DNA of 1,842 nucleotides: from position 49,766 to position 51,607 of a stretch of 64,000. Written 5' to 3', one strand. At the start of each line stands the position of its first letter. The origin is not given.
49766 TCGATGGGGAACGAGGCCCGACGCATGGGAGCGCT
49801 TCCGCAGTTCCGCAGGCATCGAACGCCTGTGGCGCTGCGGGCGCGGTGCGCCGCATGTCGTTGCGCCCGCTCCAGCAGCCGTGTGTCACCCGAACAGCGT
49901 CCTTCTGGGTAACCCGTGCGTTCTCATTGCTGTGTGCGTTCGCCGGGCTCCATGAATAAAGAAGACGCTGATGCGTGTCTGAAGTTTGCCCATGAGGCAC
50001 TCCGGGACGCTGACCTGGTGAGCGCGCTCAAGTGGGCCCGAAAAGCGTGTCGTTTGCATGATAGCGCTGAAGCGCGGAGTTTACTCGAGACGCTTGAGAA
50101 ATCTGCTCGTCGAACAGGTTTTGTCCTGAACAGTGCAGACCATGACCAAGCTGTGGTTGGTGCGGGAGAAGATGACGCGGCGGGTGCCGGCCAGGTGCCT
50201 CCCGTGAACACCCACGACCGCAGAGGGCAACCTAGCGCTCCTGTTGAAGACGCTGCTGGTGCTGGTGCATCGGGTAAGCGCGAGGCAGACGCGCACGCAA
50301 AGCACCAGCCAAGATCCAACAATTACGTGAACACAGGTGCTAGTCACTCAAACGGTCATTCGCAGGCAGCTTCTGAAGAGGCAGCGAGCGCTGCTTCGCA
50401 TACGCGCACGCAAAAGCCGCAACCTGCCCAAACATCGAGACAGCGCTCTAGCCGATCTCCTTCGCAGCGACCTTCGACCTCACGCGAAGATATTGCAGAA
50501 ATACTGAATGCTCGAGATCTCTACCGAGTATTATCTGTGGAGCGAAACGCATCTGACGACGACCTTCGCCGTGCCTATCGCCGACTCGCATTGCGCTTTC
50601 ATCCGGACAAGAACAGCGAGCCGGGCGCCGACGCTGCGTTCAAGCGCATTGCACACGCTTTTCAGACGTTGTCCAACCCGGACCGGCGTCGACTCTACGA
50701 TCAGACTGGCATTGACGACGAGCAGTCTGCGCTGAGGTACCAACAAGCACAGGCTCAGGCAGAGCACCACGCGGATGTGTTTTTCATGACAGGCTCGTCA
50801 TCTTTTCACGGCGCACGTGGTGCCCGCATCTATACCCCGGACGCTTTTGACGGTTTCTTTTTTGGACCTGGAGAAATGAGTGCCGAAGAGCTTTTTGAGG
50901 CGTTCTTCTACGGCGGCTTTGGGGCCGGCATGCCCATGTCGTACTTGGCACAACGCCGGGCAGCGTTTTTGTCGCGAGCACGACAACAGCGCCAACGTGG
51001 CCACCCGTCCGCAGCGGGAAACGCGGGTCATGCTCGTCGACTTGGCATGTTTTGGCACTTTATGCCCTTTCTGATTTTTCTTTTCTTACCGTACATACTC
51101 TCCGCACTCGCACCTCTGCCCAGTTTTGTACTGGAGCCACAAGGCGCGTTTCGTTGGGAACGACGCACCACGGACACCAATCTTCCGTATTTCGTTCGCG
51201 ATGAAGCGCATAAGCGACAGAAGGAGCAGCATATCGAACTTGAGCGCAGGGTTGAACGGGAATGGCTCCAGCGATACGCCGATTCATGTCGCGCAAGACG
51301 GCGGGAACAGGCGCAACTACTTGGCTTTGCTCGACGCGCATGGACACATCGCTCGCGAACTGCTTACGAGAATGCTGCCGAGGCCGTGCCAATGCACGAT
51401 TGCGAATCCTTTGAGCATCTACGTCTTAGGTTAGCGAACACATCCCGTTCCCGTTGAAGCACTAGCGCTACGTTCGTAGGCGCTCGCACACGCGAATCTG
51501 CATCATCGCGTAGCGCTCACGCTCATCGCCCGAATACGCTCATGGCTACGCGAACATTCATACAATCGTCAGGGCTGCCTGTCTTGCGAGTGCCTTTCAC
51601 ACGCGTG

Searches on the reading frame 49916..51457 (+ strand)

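Call 34: search_protein_families(library=pfam, proteins=[window:49916-51457:+], max_evalue=0.0001)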
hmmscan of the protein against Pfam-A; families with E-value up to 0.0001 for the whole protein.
window:49916-51457:+ (513 aa): 2 families
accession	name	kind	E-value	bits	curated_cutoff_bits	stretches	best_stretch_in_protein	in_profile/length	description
PF00226.36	DnaJ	-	1.2e-22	80.2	27.8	1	201-262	1-63/63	DnaJ domain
PF09320.16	DUF1977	-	2.1e-13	50.8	23.4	1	401-498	9-107/108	Domain of unknown function (DUF1977)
